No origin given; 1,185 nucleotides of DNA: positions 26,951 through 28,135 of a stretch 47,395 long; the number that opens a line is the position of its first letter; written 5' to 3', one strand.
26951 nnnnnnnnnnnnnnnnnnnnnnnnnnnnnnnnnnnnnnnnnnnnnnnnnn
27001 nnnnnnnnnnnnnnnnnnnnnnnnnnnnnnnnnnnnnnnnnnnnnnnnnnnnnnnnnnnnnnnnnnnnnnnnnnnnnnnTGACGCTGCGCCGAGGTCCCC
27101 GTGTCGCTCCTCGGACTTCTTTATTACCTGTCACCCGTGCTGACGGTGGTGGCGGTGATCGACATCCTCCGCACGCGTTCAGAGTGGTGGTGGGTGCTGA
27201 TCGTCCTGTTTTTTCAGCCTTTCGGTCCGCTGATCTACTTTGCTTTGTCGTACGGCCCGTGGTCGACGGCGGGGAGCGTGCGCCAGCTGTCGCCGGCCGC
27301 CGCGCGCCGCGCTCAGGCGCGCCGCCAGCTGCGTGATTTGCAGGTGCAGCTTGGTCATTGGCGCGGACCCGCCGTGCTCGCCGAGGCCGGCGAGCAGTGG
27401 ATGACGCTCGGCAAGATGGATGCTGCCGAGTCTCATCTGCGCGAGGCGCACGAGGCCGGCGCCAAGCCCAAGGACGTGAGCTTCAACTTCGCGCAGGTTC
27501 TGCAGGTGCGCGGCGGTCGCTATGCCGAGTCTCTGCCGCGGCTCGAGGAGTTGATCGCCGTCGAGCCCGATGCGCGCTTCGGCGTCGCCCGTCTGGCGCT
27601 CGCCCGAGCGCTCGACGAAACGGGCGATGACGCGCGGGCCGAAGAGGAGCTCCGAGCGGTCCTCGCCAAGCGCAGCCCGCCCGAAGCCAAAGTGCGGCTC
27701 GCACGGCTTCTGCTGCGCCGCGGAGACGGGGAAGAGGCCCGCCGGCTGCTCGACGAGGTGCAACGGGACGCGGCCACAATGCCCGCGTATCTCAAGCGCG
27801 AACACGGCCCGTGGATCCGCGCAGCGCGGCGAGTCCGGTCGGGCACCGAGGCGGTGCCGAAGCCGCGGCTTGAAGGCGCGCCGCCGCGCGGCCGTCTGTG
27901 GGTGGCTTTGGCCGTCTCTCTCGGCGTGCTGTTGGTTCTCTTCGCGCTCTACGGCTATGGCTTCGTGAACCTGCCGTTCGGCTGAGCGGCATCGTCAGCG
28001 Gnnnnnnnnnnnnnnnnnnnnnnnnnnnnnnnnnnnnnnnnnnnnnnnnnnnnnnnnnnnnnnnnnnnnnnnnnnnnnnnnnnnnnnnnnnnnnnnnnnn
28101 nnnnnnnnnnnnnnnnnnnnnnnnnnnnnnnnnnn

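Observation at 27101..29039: PLDc_N/TPR membrane protein plus stand-alone SIR2-like (DUF4917-type) protein: candidate undescribed NAD-targeting conflict module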

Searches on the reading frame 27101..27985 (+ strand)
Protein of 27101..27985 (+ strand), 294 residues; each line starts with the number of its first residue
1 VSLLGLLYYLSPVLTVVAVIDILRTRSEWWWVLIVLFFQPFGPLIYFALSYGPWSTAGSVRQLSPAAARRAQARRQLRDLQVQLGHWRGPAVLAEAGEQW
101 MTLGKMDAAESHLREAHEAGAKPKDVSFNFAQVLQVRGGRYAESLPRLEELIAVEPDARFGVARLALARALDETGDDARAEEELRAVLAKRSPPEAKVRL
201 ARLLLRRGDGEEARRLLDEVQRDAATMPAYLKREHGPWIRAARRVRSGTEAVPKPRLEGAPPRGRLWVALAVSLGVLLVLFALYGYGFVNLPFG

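Call 3: search_protein_families(library=pfam, proteins=[window:27101-27985:+], max_evalue=1)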
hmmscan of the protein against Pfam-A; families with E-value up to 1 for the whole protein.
window:27101-27985:+ (294 aa): 17 families
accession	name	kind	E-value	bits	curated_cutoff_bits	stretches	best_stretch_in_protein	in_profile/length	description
PF14559.12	TPR_19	-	1.7e-11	44.7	25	2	139-190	5-54/68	Tetratricopeptide repeat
PF13396.11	PLDc_N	-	6.2e-07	29.7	23.3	1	13-49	1-40/42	Phospholipase_D-nuclease N-terminal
PF13432.12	TPR_16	-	1.6e-06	28.8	32.7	2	165-226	1-63/65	Tetratricopeptide repeat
PF09976.15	TPR_21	-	1.8e-05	25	25.5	1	144-223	58-142/193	Tetratricopeptide repeat-like domain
PF13428.12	TPR_14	-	0.00012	22.9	23.5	2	194-225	1-33/44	Tetratricopeptide repeat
PF07719.23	TPR_2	-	0.00018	21.8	27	0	194-220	1-27/34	Tetratricopeptide repeat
PF13424.12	TPR_12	-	0.00022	21.8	30.1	1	197-220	6-29/77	Tetratricopeptide repeat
PF07721.20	TPR_4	-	0.00024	21.8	27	1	195-219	2-26/26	Tetratricopeptide repeat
PF13374.12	TPR_10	-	0.00039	20.8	27.5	1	200-220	8-28/42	Tetratricopeptide repeat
PF13176.12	TPR_7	-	0.0012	19.2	27.9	0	199-219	4-24/36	Tetratricopeptide repeat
PF09613.16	HrpB1_HrpK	-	0.0056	16.8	29.3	1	175-228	25-79/126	Bacterial type III secretion protein (HrpB1_HrpK)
PF13174.12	TPR_6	-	0.015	16.3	26.3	0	195-222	1-28/33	Tetratricopeptide repeat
PF13181.12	TPR_8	-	0.019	15.5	25.7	0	165-188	5-28/34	Tetratricopeptide repeat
PF14561.12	TPR_20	-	0.023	15.5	25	1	112-188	10-85/90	Tetratricopeptide repeat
PF24575.1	TPR_Slam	-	0.028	15.3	35.2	1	134-183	56-103/104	Surface lipoprotein assembly modifier, N-terminal TPR repeats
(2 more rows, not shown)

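Call 4: search_protein_families(library=padloc, proteins=[window:27101-27985:+], max_evalue=1)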
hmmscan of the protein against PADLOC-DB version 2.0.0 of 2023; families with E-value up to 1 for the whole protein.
window:27101-27985:+ (294 aa): 0 families

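Call 5: search_protein_families(library=ncbifam, proteins=[window:27101-27985:+], max_evalue=1)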
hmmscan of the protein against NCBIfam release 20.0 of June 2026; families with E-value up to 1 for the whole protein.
window:27101-27985:+ (294 aa): 13 families
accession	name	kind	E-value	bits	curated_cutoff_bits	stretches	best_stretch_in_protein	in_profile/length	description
TIGR02917.1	PEP_TPR_lipo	equivalog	1.6e-06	26.3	312.2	1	98-228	64-194/899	XrtA/PEP-CTERM system TPR-repeat protein PrsT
TIGR03504.1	FimV_Cterm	subfamily_domain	0.00069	19.6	30.65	1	200-223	5-28/44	FimV/HubP family polar landmark protein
NF011721.1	PRK15174.1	equivalog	0.0009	17.5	1200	1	105-219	266-377/656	Vi polysaccharide transport protein VexE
TIGR02561.1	HrpB1_HrpK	equivalog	0.001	19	123.85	1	131-210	56-131/183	HrpB1 family type III secretion system apparatus protein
NF033920.0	C39_PA2778_fam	equivalog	0.0062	16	150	1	70-138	169-238/255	PA2778 family cysteine peptidase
TIGR02521.1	type_IV_pilW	equivalog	0.0067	16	154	1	99-228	74-203/234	type IV pilus biogenesis/stability protein PilW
TIGR00540.1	TPR_hemY_coli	hypoth_equivalog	0.0075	15.1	142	1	140-231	98-189/385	heme biosynthesis-associated TPR protein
NF042417.1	NPPPS_Mycobact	equivalog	0.016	14.3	600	1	157-226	242-309/335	nonaprenyl/(2E,6E)-farnesyl/geranylgeranyl diphosphat synthase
TIGR02795.1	tol_pal_ybgF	equivalog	0.026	15.1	90.1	1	135-222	12-104/119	tol-pal system protein YbgF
NF008757.0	PRK11788.1-5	equivalog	0.028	13.6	363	1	94-226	184-314/388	lipopolysaccharide assembly protein LapB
NF052415.1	T3SS_chap_SctY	equivalog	0.031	14.8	70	0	105-189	21-105/106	type III secretion apparatus assembly chaperone SctY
NF047371.1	FlcA_CTERM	equivalog_domain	0.045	12.2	300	1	104-188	453-534/646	periplasmic flagellar collar protein FlcA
TIGR02552.1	LcrH_SycD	equivalog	0.1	12.3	104.8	1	138-229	31-121/136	SycD/LcrH family type III secretion system chaperone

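Call 18: find_homologous_proteins(query=window:27101-27985:+)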
Query window:27101-27985:+ (294 aa): 14 proteins with E <= 0.001 among 8000 candidates.
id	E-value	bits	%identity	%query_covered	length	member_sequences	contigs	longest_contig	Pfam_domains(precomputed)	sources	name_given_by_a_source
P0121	3.3e-187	639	100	100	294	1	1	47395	PF13396.12,PF14559.13,PF09976.16,PF13432.13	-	-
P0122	7.2e-84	299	66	76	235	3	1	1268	PF14559.13,PF13432.13,PF13428.13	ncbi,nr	ncbi:MAG: PLDc N-terminal domain-containing protein, partial [Holophagales bacterium]|nr:PLDc N-term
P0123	1.5e-75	272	53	90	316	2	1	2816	PF14559.13,PF13424.13,PF13432.13,PF13428.13,PF13181.13,PF07719.24,PF13174.13,PF13374.13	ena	-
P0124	4.9e-75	270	52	89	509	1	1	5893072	PF14559.13,PF13424.13,PF13428.13,PF07719.24,PF13174.13,PF13374.13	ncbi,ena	-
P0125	8.9e-75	270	50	96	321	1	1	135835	PF07721.21,PF14559.13,PF00515.35,PF13424.13,PF13176.13,PF13432.13,PF13428.13,PF13181.13,PF07719.24,PF13174.13,PF13374.13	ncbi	-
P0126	5.8e-74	267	54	86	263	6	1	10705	PF07721.21,PF14559.13,PF13424.13,PF13176.13,PF13432.13,PF13428.13,PF13181.13,PF07719.24,PF13174.13,PF13374.13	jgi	-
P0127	1.3e-73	266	52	88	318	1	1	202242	PF14559.13,PF17874.8,PF00515.35,PF13424.13,PF13176.13,PF13432.13,PF13428.13,PF13181.13,PF07719.24,PF13174.13,PF13374.13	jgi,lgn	jgi:hypothetical protein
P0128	2.5e-73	265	51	89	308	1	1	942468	PF14559.13,PF17874.8,PF00515.35,PF13424.13,PF13176.13,PF13432.13,PF13428.13,PF13181.13,PF07719.24,PF13174.13,PF13374.13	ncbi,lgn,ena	-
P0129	7.9e-72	260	50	80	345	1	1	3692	PF14559.13,PF21545.4,PF12895.14,PF13424.13,PF13432.13,PF13428.13,PF13181.13,PF07719.24,PF13174.13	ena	-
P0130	1.1e-71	259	49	88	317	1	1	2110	PF13176.13,PF13428.13,PF13374.13,PF07721.21,PF14559.13,PF17874.8,PF00515.35,PF13424.13,PF13432.13,PF13181.13,PF07719.24,PF13174.13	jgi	jgi:hypothetical protein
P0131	1.7e-68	249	51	96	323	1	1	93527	PF14559.13,PF24575.2,PF13424.13,PF13432.13,PF13428.13,PF13181.13,PF07719.24,PF13174.13,PF13374.13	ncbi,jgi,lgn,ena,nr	ncbi:MAG TPA: tetratricopeptide repeat protein [Thermoanaerobaculia bacterium]|nr:tetratricopeptide 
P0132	1.4e-67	246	50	97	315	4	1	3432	PF14559.13,PF00515.35,PF13424.13,PF13432.13,PF13428.13,PF13181.13,PF07719.24,PF13174.13,PF13374.13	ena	-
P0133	8.6e-60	220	66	59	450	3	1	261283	PF14559.13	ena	-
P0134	3.6e-56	209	50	77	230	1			PF07721.21,PF14559.13,PF17874.8,PF13424.13,PF13176.13,PF13432.13,PF13428.13,PF13181.13,PF07719.24,PF13174.13,PF13374.13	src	-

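Call 21: find_encoding_contigs(protein=P0128, flank=6000, max_places=3)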
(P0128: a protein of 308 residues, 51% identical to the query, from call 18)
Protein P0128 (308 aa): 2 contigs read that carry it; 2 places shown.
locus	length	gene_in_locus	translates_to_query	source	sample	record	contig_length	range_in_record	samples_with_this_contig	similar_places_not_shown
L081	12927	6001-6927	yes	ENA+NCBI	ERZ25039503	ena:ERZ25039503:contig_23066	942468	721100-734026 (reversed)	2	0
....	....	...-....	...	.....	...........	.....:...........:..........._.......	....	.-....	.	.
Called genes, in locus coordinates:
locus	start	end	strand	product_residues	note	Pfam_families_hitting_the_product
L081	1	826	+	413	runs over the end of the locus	PF00994:MoCF_biosynth, PF18146:CinA_KH, PF02464:CinA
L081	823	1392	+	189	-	PF02834:LigT_PEase, PF13563:2_5_RNA_ligase2, PF02834:LigT_PEase (weak)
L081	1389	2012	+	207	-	PF02660:G3P_acyltransf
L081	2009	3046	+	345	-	PF01210:NAD_Gly3P_dh_N, PF03807:F420_oxidored (weak), PF07479:NAD_Gly3P_dh_C, PF20618:GPD_NAD_C_bact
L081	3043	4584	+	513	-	PF00117:GATase, PF07722:Peptidase_C26, PF02540:NAD_synthase (faint), PF00958:GMP_synt_C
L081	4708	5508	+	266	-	PF13946:DUF4214 (faint)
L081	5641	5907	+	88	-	PF05768:Glrx-like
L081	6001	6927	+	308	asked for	PF17874:TPR_MalT (weak), PF00515:TPR_1 (faint), PF07719:TPR_2 (faint), PF13181:TPR_8 (faint), PF13428:TPR_14 (faint), PF13174:TPR_6 (faint), PF13432:TPR_16 (weak), PF13424:TPR_12 (weak), +3 more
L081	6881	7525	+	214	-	-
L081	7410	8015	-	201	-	PF13489:Methyltransf_23, PF01209:Ubie_methyltran, PF13847:Methyltransf_31, PF08241:Methyltransf_11, PF08242:Methyltransf_12, PF13649:Methyltransf_25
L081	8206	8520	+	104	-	-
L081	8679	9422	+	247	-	PF09997:DUF2238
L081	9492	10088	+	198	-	-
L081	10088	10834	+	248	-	PF00413:Peptidase_M10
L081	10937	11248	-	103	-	PF00082:Peptidase_S8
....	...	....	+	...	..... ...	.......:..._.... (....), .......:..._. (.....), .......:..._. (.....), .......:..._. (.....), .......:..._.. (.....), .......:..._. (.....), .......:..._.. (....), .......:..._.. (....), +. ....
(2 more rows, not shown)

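Call 22: find_encoding_contigs(protein=P0125, flank=6000, max_places=3)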
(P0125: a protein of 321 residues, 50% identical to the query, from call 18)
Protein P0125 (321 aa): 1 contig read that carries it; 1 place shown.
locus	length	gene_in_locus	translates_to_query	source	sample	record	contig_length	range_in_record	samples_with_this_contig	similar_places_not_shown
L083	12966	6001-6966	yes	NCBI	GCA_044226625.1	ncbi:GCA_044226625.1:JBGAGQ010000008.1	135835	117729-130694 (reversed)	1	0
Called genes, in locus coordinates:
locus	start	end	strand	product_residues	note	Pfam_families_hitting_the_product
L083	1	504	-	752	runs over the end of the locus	PF00884:Sulfatase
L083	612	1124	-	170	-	PF13474:SnoaL_3, PF14534:DUF4440 (weak)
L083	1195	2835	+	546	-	PF00009:GTP_EFTU, PF01926:MMR_HSR1 (faint), PF22042:EF-G_D2, PF03144:GTP_EFTU_D2 (weak), PF16658:RF3_C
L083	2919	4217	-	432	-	PF10282:Lactonase, PF08450:SGL (faint), PF10282:Lactonase (weak)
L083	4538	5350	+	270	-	-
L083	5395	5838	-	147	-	-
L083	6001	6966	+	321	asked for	PF00515:TPR_1 (faint), PF07719:TPR_2 (faint), PF07721:TPR_4 (faint), PF13174:TPR_6 (faint), PF13181:TPR_8 (faint), PF13432:TPR_16 (weak), PF14559:TPR_19 (weak), PF13424:TPR_12, +3 more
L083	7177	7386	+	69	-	-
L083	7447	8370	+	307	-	PF05114:MbnB_TglH_ChrH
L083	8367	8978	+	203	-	-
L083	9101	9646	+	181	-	PF02620:YceD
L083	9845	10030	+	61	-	PF01783:Ribosomal_L32p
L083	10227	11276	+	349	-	PF02504:FA_synthesis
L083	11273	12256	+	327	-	PF00698:Acyl_transf_1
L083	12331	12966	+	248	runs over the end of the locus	PF00106:adh_short, PF08659:KR, PF01370:Epimerase (weak), PF13460:NAD_binding_10 (weak), PF13561:adh_short_C2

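Call 23: find_encoding_contigs(protein=P0133, flank=8000, max_places=3)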
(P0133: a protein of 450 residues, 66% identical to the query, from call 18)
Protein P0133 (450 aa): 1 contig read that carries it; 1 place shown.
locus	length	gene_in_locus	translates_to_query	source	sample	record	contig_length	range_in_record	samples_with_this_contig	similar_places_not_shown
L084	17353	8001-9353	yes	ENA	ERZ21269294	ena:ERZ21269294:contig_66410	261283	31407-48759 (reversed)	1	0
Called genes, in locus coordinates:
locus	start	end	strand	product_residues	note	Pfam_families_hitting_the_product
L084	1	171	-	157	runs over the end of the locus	-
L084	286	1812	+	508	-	PF26549:Tricorn_N (faint)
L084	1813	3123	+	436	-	PF01134:GIDA (faint), PF01266:DAO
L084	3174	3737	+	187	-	PF14539:DUF4442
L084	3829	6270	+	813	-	PF12704:MacB_PCD, PF02687:FtsX, PF12704:MacB_PCD, PF02687:FtsX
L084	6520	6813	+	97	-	-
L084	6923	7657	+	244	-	-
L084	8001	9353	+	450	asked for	PF14559:TPR_19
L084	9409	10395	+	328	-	PF04018:VCA0040-like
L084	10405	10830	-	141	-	PF13453:Zn_ribbon_TFIIB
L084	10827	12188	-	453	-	PF05496:RuvB_N, PF13191:AAA_16 (faint), PF00004:AAA, PF07728:AAA_5 (faint), PF13238:AAA_18 (weak), PF16193:AAA_assoc_2, PF22703:Cdc6_lid (weak), PF12002:MgsA_C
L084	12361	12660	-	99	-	PF00180:Iso_dh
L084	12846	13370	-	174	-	PF00180:Iso_dh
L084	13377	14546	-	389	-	-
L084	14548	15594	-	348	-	PF13424:TPR_12 (faint), PF00515:TPR_1 (faint), PF07719:TPR_2 (faint), PF13176:TPR_7 (faint), PF13181:TPR_8 (faint)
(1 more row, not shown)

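Call 24: find_encoding_contigs(protein=P0124, flank=6000, max_places=2)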
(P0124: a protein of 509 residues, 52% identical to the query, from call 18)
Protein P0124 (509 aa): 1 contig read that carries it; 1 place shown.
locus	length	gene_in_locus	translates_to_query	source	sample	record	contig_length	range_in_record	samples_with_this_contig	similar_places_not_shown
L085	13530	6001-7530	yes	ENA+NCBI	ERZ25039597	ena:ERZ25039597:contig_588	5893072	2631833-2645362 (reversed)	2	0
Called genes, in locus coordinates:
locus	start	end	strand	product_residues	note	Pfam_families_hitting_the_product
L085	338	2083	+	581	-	-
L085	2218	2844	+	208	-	PF02660:G3P_acyltransf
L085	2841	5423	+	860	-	PF01210:NAD_Gly3P_dh_N, PF02558:ApbA (weak), PF07479:NAD_Gly3P_dh_C, PF00117:GATase, PF07722:Peptidase_C26 (weak), PF02540:NAD_synthase (weak), PF00958:GMP_synt_C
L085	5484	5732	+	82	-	PF05768:Glrx-like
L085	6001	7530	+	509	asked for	PF07719:TPR_2 (faint), PF13174:TPR_6 (faint), PF13374:TPR_10 (faint), PF13424:TPR_12 (faint), PF13428:TPR_14 (faint), PF14559:TPR_19 (faint)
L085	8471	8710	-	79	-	-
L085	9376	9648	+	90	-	-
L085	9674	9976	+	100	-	-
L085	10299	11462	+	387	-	PF00004:AAA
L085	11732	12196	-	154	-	-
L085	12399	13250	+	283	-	-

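Call 50: find_encoding_contigs(protein=P0122, flank=5000, max_places=3)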
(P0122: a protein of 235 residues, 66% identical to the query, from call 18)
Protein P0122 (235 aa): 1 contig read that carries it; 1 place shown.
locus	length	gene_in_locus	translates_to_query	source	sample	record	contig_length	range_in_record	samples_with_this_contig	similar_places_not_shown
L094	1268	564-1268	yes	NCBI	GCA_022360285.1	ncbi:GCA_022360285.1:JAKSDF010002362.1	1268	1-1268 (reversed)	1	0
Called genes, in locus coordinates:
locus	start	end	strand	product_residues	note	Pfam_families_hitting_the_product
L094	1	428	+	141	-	PF00582:Usp (faint)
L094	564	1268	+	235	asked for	PF13428:TPR_14 (faint), PF13432:TPR_16 (faint), PF14559:TPR_19 (weak)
